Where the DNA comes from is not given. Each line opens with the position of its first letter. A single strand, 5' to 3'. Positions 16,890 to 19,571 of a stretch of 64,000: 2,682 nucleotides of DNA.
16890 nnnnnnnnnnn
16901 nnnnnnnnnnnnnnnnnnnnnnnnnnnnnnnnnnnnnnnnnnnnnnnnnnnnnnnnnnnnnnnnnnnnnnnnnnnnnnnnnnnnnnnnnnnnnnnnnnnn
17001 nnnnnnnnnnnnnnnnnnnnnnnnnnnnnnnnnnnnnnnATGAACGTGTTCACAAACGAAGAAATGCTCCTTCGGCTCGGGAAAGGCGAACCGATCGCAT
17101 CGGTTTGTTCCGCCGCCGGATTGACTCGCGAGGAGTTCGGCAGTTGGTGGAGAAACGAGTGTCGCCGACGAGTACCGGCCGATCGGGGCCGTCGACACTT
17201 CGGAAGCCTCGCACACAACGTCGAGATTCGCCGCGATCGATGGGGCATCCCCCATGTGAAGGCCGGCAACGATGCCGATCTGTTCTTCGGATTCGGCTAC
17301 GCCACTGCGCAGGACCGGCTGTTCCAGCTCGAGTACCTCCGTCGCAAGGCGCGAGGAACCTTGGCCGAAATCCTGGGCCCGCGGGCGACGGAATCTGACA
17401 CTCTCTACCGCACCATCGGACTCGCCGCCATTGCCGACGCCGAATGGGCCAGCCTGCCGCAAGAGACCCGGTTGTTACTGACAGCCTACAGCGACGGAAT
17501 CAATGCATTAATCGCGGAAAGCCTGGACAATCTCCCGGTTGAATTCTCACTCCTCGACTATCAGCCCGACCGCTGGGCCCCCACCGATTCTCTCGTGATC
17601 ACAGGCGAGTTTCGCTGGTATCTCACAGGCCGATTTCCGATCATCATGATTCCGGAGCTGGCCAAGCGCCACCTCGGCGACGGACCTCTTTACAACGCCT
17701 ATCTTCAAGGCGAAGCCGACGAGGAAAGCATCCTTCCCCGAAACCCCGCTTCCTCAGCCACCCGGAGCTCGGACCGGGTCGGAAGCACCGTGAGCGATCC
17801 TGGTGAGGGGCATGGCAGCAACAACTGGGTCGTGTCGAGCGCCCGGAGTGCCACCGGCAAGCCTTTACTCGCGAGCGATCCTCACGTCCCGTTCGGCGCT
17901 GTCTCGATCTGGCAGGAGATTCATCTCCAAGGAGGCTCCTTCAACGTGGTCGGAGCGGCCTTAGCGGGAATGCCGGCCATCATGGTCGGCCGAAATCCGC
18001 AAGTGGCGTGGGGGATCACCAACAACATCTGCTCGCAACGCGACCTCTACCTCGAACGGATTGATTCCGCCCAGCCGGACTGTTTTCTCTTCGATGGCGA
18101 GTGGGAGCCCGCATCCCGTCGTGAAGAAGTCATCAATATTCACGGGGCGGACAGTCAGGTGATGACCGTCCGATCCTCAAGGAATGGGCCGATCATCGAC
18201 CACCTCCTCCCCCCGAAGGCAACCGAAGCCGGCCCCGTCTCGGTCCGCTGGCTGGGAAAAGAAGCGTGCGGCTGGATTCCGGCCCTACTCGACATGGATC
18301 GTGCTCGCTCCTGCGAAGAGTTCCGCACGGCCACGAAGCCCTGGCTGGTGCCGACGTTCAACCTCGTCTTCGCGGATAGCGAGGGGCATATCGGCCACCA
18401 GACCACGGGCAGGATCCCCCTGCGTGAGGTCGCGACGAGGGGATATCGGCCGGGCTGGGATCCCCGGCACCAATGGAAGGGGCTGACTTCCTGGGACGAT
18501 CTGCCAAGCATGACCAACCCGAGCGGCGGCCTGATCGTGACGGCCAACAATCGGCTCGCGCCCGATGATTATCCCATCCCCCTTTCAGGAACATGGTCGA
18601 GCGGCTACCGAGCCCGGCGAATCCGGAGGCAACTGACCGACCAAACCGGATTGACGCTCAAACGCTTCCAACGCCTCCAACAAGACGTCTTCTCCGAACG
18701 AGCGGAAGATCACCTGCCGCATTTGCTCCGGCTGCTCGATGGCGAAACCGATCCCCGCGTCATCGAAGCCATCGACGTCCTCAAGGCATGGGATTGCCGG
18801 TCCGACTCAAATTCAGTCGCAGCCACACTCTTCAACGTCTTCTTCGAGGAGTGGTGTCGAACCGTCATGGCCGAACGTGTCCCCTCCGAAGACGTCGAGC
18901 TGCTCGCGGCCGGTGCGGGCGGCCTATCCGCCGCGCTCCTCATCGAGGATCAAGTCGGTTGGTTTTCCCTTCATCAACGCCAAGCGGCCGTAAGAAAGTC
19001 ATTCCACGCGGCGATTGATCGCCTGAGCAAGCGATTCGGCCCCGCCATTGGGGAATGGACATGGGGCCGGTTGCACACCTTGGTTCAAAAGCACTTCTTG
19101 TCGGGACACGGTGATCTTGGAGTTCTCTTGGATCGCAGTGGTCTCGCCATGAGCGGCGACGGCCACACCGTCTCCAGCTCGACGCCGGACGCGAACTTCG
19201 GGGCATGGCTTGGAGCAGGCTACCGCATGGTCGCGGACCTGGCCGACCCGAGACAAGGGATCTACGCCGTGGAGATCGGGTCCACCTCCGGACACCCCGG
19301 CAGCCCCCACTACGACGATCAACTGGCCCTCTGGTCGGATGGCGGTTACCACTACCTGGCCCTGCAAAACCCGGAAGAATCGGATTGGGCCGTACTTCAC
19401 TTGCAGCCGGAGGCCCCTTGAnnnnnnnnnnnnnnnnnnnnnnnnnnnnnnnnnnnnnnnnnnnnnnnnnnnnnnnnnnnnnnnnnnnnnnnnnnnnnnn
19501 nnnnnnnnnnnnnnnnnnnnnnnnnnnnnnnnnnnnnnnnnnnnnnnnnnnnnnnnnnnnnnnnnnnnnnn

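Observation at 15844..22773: Translationally coupled operon of a SelA-like PLP enzyme, an acylase and a DmfA2-like amidohydrolase, with a LysR regulator.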

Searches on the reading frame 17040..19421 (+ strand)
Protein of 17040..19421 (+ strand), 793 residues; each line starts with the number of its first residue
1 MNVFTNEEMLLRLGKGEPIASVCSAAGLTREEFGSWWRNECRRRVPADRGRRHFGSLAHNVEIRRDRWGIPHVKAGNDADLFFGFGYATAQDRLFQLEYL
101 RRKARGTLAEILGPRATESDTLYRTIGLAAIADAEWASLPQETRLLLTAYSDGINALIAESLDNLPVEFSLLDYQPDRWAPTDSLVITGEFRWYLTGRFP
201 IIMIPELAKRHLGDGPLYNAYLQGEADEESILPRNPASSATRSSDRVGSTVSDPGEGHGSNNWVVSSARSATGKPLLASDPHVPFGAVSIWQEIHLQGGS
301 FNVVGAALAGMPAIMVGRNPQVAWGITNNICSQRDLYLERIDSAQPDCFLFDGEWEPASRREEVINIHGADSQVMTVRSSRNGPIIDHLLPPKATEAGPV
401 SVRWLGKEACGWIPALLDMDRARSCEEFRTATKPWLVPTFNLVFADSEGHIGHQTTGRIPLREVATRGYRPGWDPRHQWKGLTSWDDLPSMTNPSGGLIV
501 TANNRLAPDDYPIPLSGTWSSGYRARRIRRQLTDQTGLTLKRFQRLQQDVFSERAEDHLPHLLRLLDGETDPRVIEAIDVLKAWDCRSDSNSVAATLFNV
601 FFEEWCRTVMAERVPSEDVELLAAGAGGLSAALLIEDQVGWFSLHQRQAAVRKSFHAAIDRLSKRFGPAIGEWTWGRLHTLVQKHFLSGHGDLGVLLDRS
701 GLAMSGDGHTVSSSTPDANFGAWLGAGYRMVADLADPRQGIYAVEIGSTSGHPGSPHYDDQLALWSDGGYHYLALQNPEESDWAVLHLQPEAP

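Call 7: search_protein_families(library=pfam, proteins=[window:17040-19421:+], max_evalue=0.01)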
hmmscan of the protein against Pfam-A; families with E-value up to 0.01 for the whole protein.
window:17040-19421:+ (793 aa): 1 family
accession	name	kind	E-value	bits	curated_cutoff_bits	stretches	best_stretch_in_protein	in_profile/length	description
PF01804.23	Penicil_amidase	-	5.1e-198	660.7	21.3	1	60-777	1-670/675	Penicillin amidase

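Call 8: search_protein_families(library=ncbifam, proteins=[window:17040-19421:+], max_evalue=0.01)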
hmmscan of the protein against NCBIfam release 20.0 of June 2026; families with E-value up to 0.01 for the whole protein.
window:17040-19421:+ (793 aa): 1 family
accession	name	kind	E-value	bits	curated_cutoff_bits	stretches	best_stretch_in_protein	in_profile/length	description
NF051460.1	bi_acylase_PvdQ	equivalog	9.1e-29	99.9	950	2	258-449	211-408/763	bifunctional acylase PvdQ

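Call 39: search_solved_structures(query=window:17040-19418:+, max_evalue=0.00001, show_alignments=1)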
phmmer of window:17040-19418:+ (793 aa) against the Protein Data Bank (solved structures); distinct sequences matched with E-value up to 0.00001: 72 (the best 60 are shown).
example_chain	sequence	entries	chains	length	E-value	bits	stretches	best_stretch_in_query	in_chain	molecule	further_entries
7ea4_A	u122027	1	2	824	4.5e-84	286.4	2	251-769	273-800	D-succinylase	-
7eby_A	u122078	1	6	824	5e-84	286.2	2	251-769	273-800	D-succinylase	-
4e57_A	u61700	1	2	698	1.5e-47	165.5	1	255-667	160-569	Cephalosporin acylase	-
4e56_A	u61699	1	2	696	3.5e-47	164.3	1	254-667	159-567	Cephalosporin acylase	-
4hst_B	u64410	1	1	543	3.8e-47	164.2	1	260-768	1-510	glutaryl-7-aminocephalosporanic acid acylase beta chain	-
4hsr_B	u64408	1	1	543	5.1e-47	163.8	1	260-768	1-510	glutaryl-7-aminocephalosporanic acid acylase beta chain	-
4e55_A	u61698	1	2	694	9.5e-47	162.9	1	251-667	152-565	Cephalosporin acylase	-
1keh_A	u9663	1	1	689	3.4e-46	161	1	257-613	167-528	precursor of cephalosporin acylase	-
3s8r_A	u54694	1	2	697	7.7e-46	159.9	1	257-667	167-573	Glutaryl-7-aminocephalosporanic-acid acylase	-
7reo_A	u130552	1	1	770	3.1e-44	154.6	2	260-590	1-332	Penicillin G Acylase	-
7rep_A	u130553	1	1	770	2.7e-43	151.5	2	260-591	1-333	Penicillin G acylase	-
1ghd_B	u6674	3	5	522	1.6e-38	135.7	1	260-775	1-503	GLUTARYL-7-AMINOCEPHALOSPORANIC ACID ACYLASE | CEPHALOSPORIN ACYLASE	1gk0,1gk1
2ae4_B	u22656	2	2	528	1.6e-38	135.6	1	260-775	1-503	Glutaryl 7-Aminocephalosporanic Acid Acylase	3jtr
3jtq_B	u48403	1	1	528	2.3e-38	135.1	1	260-775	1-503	Glutaryl 7-aminocephalosporanic acid acylase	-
2ae5_B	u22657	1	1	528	3.6e-38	134.5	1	261-775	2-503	Glutaryl 7-Aminocephalosporanic Acid Acylase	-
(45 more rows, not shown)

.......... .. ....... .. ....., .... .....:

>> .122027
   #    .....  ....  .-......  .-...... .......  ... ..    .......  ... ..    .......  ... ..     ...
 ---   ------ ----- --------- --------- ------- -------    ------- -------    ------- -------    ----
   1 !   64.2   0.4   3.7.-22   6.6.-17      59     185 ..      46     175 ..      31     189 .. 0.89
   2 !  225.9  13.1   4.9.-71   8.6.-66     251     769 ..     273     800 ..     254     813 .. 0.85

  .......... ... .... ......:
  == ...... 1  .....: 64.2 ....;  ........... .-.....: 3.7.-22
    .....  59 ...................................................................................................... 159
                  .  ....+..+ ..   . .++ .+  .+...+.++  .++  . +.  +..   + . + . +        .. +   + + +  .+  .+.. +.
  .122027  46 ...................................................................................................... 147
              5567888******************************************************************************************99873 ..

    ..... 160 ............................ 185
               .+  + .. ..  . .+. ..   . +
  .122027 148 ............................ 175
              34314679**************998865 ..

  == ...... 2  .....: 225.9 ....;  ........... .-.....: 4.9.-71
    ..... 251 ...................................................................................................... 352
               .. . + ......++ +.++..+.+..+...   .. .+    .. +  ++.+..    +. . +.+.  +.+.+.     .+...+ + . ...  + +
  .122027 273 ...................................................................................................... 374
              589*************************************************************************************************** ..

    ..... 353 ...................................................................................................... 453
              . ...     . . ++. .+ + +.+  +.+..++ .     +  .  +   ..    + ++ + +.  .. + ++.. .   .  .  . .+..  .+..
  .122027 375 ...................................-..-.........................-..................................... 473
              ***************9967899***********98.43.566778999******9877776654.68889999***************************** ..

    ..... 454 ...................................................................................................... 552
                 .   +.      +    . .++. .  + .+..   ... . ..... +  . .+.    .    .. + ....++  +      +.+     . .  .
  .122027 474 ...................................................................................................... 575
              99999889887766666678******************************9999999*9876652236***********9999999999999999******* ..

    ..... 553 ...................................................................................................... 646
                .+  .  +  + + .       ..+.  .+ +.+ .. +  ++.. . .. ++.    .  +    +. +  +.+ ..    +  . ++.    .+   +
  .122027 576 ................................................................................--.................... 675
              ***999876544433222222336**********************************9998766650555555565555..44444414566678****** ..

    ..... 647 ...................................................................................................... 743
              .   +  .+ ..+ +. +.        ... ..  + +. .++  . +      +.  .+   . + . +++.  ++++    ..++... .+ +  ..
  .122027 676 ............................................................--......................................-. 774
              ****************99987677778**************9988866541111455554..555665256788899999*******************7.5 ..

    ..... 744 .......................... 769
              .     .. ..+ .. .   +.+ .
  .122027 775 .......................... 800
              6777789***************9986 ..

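Call 73: search_protein_representatives(protein=window:17040-19418:+)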
Query: 793 residues. Proteins with E-value up to 0.001 (for the whole library): 22582; up to 1e-10: 13660; up to 1e-30: 5686. The best 150 are listed.
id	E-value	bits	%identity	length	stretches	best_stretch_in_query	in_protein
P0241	2.8e-279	945.3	54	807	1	2-785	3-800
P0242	6.6e-211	719.2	46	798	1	9-791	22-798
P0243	1.4e-188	645.3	50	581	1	213-782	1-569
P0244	2.5e-186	637.9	41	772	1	8-777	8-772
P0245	2.1e-167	575.3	42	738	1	60-779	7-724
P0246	2.8e-165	568.2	39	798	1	7-775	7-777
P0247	3.5e-165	567.9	42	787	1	24-777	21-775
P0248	3.6e-164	564.6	44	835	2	248-787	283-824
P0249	6.5e-163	560.4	41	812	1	23-770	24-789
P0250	3.0e-156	538.3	42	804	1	23-773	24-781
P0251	6.2e-153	527.4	39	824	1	7-779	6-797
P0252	1.6e-152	526.0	40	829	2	235-777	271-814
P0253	4.0e-151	521.4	38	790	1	9-777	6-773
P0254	1.4e-142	493.1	47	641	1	59-648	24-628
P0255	1.2e-141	490.1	41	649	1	149-775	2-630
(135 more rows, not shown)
